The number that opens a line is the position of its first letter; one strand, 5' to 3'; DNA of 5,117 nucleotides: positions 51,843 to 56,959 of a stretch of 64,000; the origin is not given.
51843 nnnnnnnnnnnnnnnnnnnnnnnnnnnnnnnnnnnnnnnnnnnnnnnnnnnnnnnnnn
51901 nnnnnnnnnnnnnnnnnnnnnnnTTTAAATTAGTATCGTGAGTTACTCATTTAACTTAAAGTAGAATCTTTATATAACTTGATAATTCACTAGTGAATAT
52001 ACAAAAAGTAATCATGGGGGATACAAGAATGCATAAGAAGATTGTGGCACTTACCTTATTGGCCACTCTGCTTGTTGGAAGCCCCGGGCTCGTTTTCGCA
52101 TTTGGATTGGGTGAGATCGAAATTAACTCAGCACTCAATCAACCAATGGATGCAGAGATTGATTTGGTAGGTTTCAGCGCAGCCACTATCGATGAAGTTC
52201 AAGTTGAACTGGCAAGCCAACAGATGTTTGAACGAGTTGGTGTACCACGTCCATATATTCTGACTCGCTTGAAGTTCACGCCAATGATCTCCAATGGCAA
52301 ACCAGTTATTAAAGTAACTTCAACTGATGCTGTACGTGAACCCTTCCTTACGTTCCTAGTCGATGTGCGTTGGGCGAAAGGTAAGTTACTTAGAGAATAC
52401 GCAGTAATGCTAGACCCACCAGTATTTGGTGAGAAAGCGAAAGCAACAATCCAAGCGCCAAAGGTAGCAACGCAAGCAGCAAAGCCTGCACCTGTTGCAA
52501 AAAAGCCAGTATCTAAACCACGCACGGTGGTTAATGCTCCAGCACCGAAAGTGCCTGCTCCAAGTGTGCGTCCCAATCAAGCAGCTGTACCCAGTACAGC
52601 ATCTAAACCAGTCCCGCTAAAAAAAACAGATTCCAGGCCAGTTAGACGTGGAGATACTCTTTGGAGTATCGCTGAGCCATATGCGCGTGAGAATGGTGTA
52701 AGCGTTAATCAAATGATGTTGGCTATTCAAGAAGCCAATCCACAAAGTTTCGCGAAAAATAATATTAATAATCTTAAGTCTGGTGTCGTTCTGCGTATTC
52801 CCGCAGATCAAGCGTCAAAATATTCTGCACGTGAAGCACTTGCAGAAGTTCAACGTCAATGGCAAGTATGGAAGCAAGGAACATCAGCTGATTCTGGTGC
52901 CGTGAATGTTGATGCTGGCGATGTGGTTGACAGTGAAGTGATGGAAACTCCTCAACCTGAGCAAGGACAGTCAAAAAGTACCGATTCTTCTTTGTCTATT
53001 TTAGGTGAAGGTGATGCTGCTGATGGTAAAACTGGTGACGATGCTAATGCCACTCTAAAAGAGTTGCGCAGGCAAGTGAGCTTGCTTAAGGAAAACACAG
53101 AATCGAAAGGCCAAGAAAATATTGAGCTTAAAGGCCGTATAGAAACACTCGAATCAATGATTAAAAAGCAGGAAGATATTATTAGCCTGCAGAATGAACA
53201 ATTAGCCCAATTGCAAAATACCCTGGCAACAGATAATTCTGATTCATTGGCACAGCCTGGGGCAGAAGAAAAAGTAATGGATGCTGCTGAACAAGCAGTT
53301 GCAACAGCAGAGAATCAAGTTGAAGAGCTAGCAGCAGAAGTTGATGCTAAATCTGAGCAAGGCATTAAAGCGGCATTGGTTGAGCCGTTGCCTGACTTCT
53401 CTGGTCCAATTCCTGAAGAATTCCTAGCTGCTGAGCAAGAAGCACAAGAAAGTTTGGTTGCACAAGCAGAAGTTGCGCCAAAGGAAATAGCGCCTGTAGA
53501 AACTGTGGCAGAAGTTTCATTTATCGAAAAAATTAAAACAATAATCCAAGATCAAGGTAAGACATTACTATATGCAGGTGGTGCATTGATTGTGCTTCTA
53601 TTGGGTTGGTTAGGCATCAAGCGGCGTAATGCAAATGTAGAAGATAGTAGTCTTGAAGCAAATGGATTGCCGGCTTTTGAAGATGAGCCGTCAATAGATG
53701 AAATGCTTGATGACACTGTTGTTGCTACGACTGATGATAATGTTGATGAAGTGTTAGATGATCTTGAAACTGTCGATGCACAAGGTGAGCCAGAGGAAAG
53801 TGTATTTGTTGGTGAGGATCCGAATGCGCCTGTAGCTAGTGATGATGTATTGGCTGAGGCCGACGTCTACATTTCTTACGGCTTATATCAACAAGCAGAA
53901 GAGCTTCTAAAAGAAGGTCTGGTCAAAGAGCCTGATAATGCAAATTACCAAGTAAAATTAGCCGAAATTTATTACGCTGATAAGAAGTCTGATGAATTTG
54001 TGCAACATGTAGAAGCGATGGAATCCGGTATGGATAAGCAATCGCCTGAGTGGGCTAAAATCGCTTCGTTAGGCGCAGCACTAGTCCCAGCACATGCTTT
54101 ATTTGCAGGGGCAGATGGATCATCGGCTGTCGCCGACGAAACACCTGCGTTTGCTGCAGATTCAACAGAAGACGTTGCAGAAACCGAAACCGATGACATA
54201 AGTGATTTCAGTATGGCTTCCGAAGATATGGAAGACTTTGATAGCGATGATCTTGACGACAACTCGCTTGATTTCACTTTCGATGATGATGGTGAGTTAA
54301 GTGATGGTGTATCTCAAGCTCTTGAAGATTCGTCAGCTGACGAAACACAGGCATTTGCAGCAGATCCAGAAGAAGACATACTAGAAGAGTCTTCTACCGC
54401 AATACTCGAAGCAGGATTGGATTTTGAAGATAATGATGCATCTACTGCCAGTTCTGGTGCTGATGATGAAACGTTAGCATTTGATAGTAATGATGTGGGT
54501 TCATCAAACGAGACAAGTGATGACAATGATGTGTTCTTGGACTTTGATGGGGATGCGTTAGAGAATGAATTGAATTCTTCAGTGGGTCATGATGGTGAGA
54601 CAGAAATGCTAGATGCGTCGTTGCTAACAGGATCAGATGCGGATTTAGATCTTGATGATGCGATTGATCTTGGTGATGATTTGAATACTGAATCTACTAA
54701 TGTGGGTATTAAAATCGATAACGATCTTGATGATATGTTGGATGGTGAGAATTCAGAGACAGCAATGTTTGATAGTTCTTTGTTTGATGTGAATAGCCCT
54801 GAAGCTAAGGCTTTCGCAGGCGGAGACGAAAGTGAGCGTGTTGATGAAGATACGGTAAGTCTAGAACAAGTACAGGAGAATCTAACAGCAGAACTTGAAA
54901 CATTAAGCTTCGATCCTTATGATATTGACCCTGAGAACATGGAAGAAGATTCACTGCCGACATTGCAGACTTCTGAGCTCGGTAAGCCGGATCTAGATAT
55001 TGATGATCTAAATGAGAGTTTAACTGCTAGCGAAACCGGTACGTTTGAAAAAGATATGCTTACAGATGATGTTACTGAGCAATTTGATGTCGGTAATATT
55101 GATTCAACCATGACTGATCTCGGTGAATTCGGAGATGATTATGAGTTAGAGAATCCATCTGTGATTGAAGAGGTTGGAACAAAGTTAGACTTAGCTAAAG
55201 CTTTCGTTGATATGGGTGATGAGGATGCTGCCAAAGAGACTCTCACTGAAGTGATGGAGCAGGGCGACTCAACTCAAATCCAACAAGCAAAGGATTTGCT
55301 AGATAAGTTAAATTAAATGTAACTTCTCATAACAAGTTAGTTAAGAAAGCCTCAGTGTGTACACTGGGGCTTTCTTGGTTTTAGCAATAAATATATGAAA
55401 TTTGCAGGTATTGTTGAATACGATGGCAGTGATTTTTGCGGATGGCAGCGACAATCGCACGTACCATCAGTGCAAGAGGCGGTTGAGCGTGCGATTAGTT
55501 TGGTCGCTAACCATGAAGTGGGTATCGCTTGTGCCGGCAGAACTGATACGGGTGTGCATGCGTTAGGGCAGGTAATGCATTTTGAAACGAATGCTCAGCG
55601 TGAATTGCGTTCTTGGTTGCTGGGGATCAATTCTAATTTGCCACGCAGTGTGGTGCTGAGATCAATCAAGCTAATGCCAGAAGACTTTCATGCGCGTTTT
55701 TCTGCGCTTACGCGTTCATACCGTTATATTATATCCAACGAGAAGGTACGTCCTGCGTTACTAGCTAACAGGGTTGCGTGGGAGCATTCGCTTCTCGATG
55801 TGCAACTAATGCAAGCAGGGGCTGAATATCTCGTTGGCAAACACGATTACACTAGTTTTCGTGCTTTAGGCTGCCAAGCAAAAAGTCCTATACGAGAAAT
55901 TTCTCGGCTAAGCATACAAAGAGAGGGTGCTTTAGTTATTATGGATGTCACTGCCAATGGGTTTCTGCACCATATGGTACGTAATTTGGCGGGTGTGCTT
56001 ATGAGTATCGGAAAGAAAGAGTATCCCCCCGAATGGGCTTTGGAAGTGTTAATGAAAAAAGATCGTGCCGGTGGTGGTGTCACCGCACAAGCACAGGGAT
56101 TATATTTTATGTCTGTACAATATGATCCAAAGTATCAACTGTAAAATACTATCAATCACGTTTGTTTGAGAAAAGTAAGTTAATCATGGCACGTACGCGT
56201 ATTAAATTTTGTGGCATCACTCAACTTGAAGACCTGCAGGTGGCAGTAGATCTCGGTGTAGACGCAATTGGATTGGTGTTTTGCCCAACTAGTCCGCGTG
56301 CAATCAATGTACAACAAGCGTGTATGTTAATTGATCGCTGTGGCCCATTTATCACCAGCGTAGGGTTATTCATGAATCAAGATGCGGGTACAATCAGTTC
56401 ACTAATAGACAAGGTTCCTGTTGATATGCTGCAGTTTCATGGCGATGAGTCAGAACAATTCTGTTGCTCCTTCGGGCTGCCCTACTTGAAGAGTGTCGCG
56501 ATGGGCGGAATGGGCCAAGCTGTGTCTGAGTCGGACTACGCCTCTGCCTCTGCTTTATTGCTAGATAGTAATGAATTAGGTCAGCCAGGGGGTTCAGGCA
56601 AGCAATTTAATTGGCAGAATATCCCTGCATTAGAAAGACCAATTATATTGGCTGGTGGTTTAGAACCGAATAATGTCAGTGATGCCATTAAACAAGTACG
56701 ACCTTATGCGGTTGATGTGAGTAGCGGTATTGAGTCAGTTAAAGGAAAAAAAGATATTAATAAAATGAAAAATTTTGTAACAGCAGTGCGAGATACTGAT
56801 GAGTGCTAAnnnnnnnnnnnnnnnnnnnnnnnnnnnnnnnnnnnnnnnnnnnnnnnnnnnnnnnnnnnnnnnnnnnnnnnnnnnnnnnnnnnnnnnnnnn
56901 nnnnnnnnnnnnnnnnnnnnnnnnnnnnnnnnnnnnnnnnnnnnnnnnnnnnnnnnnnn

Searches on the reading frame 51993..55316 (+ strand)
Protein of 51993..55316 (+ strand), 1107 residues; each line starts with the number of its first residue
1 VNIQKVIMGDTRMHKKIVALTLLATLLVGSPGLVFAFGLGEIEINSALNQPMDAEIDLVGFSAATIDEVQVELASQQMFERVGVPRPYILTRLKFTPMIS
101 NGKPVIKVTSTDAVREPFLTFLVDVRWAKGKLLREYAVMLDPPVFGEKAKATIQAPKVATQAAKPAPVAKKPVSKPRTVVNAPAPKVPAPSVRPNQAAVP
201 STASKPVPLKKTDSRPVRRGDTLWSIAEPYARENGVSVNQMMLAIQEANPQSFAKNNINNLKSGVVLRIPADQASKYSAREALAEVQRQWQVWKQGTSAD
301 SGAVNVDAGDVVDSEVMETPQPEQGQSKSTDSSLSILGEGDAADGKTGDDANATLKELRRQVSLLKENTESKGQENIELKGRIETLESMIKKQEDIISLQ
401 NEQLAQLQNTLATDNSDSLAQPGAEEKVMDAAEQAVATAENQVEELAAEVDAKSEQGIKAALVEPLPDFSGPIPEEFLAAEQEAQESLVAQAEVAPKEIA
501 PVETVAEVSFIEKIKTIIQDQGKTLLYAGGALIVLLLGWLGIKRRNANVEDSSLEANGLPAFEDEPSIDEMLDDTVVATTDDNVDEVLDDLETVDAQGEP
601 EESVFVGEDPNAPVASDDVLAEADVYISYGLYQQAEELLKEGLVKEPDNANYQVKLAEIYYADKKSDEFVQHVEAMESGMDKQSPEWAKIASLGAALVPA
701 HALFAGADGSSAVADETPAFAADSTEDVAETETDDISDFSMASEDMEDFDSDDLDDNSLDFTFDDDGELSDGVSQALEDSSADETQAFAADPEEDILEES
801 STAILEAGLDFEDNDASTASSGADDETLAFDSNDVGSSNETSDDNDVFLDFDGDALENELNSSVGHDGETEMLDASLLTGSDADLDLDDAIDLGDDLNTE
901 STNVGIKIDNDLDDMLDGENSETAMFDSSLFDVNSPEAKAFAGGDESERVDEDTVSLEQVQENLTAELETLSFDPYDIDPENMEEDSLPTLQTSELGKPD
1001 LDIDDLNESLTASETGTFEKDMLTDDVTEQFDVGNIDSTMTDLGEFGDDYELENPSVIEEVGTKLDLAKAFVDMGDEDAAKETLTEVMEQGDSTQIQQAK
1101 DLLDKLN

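Call 26: search_protein_families(library=ncbifam, proteins=[window:51993-55316:+], max_evalue=0.00001)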
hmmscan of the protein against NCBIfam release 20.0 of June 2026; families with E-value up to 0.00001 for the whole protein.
window:51993-55316:+ (1107 aa): 3 families
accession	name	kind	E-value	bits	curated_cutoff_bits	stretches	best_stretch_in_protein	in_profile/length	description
TIGR03505.1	FimV_core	subfamily_domain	1.3e-23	82.6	43.45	1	221-293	1-74/74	FimV/HubP family polar landmark protein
TIGR03504.1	FimV_Cterm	subfamily_domain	1.7e-15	56.8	30.65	1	1063-1106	1-44/44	FimV/HubP family polar landmark protein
NF010723.1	PRK14125.1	equivalog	7e-06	25.9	60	0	213-271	33-86/87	cell division suppressor protein YneA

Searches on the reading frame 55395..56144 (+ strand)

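Call 26: search_protein_families(library=ncbifam, proteins=[window:55395-56144:+], max_evalue=0.00001)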
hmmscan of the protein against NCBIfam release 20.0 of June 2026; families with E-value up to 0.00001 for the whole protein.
window:55395-56144:+ (249 aa): 2 families
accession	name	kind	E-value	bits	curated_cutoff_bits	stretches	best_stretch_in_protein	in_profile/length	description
TIGR00071.1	hisT_truA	equivalog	3e-63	213.5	142.85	1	2-237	2-227/228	tRNA pseudouridine(38-40) synthase TruA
NF000622.1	PRK00021.3-3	equivalog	3e-32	112.2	308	1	7-244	5-228/265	tRNA pseudouridine(38-40) synthase TruA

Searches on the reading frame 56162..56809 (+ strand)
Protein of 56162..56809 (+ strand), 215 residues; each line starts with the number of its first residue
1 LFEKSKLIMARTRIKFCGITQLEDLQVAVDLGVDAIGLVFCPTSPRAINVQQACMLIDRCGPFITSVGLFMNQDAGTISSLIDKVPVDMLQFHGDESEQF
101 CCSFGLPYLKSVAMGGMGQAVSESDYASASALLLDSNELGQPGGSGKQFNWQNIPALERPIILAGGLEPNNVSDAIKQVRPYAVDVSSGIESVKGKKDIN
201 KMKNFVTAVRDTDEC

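Call 54: search_protein_families(library=pfam, proteins=[window:56162-56809:+], max_evalue=0.000001)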
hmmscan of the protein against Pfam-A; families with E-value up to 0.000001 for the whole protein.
window:56162-56809:+ (215 aa): 1 family
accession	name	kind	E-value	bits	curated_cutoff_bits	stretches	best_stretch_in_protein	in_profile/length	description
PF00697.28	PRAI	-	8e-43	146.8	22.7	1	15-207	2-192/193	N-(5'phosphoribosyl)anthranilate (PRA) isomerase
